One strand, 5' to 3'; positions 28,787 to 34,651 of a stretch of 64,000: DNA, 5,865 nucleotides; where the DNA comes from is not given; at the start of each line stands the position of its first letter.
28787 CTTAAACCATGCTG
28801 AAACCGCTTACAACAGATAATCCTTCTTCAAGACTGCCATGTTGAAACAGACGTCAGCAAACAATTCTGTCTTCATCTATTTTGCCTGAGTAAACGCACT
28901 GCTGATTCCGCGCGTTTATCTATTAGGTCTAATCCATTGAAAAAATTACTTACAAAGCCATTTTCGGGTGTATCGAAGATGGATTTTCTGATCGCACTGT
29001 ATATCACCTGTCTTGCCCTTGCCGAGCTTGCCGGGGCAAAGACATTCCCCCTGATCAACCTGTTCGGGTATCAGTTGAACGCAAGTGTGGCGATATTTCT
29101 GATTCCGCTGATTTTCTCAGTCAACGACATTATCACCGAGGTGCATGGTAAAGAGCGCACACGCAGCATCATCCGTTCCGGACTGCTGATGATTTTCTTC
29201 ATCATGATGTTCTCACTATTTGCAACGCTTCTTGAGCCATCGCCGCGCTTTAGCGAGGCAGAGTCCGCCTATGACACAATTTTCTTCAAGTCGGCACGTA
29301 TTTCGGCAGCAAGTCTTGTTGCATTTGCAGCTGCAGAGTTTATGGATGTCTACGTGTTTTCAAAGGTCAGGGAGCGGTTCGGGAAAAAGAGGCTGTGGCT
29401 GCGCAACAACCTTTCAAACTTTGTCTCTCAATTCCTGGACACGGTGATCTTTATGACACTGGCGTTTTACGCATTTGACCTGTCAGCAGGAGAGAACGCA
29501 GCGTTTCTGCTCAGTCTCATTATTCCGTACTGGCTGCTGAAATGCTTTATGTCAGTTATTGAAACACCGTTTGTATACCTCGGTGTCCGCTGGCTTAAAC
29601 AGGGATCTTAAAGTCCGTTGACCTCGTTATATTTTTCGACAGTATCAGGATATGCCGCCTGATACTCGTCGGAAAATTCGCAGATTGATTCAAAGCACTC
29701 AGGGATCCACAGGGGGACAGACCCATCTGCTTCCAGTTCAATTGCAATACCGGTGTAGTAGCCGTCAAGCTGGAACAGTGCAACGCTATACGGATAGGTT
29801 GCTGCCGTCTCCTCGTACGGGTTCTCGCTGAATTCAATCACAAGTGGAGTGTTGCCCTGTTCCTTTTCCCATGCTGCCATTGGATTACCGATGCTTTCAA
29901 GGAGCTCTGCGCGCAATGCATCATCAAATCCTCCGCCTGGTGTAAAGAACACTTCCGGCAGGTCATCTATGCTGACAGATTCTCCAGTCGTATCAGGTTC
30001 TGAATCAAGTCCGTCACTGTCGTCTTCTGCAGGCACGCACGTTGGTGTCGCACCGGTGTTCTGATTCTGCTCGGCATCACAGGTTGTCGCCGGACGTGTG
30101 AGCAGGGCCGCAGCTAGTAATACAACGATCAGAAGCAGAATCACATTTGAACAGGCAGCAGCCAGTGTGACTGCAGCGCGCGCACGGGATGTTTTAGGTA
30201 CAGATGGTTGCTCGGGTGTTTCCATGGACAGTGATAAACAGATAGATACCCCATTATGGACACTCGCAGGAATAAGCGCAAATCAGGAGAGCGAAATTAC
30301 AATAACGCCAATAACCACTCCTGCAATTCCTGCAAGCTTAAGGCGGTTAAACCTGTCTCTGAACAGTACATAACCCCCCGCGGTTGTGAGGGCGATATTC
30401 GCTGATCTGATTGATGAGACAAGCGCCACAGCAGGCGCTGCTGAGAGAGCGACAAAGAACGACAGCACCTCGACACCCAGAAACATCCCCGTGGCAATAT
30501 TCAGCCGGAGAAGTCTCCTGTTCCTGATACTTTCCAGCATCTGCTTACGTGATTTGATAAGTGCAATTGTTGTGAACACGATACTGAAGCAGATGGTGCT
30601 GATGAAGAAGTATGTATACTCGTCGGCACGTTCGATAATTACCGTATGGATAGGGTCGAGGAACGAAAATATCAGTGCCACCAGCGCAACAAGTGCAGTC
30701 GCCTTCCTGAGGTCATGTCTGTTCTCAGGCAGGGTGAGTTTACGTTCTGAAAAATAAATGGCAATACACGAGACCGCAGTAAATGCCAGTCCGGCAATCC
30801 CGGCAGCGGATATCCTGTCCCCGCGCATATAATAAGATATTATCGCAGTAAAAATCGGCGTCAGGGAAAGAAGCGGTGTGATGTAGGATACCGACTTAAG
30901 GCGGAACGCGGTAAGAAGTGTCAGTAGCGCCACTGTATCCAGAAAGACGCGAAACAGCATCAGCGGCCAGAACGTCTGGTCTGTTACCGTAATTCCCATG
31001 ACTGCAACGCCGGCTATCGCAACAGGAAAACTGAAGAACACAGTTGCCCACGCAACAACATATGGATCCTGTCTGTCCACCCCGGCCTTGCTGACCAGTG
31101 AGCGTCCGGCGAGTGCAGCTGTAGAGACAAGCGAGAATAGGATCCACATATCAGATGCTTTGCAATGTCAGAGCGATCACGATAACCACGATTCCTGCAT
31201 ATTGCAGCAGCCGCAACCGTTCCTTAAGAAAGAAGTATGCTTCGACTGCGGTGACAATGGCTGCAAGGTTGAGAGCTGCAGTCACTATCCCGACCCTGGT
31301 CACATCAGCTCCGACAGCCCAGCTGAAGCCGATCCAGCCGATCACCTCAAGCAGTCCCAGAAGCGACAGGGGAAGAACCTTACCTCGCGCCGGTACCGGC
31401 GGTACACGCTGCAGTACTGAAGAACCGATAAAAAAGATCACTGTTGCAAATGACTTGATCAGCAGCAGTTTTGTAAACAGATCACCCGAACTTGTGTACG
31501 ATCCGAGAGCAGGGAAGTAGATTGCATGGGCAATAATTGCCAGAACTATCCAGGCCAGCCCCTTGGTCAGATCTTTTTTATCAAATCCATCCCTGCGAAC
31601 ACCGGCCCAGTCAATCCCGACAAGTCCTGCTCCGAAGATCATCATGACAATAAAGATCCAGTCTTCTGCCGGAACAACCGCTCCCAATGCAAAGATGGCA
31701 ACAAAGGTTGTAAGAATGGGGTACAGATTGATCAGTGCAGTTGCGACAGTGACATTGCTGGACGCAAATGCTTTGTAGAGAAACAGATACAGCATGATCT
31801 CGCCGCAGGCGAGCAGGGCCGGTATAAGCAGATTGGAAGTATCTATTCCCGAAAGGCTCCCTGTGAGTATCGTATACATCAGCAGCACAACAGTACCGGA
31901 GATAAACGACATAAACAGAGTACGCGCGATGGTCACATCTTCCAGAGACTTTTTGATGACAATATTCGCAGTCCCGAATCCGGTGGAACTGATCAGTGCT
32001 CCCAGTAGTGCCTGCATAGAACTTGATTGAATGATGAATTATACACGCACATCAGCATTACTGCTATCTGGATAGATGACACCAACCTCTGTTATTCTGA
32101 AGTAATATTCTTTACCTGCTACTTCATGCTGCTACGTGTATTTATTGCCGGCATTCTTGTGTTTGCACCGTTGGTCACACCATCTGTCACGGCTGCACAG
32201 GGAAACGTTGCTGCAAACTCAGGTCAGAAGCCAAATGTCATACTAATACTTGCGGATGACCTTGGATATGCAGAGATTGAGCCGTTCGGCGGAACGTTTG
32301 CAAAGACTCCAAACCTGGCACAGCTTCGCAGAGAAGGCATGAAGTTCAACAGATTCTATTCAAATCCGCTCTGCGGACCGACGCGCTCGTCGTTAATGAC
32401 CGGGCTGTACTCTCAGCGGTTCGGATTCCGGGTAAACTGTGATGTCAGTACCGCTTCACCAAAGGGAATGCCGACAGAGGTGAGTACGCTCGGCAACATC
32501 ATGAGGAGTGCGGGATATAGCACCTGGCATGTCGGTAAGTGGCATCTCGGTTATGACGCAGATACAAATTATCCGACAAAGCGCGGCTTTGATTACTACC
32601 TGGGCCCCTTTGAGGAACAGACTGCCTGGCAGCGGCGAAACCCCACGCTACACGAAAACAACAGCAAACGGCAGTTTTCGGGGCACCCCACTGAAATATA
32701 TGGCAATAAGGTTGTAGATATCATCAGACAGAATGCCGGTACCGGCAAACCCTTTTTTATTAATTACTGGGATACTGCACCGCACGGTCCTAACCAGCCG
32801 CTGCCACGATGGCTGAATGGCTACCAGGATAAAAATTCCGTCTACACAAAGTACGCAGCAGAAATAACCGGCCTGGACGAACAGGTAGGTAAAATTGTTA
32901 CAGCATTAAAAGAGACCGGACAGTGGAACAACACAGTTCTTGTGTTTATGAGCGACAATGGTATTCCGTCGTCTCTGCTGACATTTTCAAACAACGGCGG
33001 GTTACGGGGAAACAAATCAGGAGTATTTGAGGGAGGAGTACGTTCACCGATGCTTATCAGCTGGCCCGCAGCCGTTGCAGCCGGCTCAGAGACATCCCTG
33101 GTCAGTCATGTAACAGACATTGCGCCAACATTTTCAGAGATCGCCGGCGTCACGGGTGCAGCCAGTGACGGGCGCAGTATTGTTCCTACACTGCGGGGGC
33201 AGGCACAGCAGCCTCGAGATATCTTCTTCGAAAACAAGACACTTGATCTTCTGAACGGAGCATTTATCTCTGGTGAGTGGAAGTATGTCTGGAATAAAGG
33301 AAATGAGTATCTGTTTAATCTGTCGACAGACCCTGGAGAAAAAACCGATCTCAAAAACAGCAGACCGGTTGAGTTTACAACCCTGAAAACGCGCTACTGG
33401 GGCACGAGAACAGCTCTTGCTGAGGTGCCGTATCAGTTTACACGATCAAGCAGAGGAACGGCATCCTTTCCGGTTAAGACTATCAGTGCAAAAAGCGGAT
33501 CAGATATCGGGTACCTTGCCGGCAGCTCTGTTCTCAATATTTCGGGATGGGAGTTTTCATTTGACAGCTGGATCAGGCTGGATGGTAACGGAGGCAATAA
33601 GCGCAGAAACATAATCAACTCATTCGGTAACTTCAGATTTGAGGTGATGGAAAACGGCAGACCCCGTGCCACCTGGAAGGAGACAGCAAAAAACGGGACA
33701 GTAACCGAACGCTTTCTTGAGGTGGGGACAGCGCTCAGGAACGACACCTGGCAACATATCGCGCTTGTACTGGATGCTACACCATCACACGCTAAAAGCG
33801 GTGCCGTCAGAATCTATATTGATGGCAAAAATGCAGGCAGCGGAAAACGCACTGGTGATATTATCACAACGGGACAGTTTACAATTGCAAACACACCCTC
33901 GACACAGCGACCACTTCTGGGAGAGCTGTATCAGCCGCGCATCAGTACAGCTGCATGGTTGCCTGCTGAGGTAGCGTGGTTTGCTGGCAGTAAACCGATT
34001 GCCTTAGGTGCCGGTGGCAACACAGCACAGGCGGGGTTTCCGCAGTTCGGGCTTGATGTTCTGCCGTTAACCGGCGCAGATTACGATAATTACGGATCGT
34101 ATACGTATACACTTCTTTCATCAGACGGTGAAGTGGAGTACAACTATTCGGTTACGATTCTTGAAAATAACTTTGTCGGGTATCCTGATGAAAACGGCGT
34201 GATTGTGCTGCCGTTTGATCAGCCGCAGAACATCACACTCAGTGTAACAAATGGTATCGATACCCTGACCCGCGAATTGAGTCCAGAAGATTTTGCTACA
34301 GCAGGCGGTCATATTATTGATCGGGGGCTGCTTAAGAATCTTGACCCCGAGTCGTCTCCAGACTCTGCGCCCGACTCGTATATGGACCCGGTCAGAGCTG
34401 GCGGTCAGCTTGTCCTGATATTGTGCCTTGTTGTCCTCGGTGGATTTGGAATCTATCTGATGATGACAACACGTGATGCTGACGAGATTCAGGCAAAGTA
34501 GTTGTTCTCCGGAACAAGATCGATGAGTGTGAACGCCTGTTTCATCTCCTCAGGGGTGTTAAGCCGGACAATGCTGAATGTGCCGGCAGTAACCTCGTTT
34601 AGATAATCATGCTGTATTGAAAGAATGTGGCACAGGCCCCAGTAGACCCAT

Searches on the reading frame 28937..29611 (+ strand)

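Call 20: search_protein_families(library=pfam, max_evalue=0.0001, proteins=[window:28937-29611:+])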
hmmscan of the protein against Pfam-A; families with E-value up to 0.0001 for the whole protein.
window:28937-29611:+ (224 aa): 1 family
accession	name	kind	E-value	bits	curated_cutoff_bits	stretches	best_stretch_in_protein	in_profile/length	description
PF02592.20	Vut_1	-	1.2e-42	146.3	27.2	1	51-215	2-151/152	Putative vitamin uptake transporter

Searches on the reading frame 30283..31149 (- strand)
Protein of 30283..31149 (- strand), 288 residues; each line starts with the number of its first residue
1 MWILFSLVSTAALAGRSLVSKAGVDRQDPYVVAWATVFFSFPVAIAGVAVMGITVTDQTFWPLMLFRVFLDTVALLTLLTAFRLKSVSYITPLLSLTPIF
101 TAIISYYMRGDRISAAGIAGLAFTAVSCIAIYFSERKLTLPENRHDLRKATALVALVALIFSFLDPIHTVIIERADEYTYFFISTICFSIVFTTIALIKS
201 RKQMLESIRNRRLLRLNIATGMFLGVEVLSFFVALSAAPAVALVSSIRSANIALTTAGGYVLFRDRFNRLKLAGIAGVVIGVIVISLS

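Call 20: search_protein_families(library=pfam, max_evalue=0.0001, proteins=[window:30283-31149:-])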
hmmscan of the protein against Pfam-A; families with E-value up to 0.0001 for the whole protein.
window:30283-31149:- (288 aa): 1 family
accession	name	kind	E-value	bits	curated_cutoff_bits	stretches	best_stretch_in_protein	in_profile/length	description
PF00892.27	EamA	-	3.2e-16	60.3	28.2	2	1-132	2-134/135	EamA-like transporter family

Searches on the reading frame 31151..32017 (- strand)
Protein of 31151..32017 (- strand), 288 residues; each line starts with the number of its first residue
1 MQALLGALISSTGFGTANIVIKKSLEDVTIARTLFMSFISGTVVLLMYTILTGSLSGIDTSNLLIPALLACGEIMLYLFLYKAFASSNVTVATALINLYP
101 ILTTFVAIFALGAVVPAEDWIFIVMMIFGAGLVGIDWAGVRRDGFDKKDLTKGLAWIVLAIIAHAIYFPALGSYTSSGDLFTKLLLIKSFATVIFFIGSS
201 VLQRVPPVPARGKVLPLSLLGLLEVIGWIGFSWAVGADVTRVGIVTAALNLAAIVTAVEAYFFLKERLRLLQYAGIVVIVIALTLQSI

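Call 20: search_protein_families(library=pfam, max_evalue=0.0001, proteins=[window:31151-32017:-])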
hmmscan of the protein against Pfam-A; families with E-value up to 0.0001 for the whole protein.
window:31151-32017:- (288 aa): 1 family
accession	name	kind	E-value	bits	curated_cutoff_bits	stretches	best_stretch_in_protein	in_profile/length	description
PF00892.27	EamA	-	1.9e-21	77.2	28.2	2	3-133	3-133/135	EamA-like transporter family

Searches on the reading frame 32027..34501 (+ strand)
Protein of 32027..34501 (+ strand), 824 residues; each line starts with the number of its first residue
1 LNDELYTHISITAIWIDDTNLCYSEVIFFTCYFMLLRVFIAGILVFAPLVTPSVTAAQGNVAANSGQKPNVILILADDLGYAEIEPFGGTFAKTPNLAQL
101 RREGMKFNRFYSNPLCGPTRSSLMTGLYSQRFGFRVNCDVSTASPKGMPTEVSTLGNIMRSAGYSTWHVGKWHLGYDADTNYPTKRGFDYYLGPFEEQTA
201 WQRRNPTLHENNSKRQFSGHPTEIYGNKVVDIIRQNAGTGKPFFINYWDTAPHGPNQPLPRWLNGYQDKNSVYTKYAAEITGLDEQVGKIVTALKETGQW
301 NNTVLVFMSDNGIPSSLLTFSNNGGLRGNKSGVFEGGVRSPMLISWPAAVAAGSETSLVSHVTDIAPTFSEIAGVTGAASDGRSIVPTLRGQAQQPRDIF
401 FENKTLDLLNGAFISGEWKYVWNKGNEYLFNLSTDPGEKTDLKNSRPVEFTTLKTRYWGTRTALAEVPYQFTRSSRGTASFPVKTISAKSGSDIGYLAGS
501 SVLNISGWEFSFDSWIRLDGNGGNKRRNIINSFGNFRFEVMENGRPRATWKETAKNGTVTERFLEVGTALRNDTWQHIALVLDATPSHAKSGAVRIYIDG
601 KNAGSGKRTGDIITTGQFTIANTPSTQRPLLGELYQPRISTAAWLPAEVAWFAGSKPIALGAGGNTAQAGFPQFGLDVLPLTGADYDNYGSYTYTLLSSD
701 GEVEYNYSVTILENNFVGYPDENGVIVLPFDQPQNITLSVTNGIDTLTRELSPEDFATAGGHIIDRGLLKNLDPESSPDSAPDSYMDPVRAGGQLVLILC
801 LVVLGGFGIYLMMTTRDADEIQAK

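Call 17: find_encoding_contigs(protein=window:32027-34501:+, flank=10000, max_places=1)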
Protein window:32027-34501:+ (824 aa): no gene with exactly this product is on record in the collection.

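Call 20: search_protein_families(library=pfam, max_evalue=0.0001, proteins=[window:32027-34501:+])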
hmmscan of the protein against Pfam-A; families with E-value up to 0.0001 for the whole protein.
window:32027-34501:+ (824 aa): 4 families
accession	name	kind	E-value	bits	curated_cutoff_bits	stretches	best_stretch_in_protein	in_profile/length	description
PF00884.28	Sulfatase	-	4.9e-56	190.7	25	1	69-375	1-301/301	Sulfatase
PF13385.13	Laminin_G_3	-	1.1e-17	65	27.6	1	504-650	13-151/151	Concanavalin A-like lectin/glucanases superfamily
PF16347.10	SGSH_C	-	3.2e-07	31.1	29.3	1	332-399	10-79/154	N-sulphoglucosamine sulphohydrolase, C-terminal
PF01663.27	Phosphodiest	-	3.8e-06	27.2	23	0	276-314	184-222/342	Type I phosphodiesterase / nucleotide pyrophosphatase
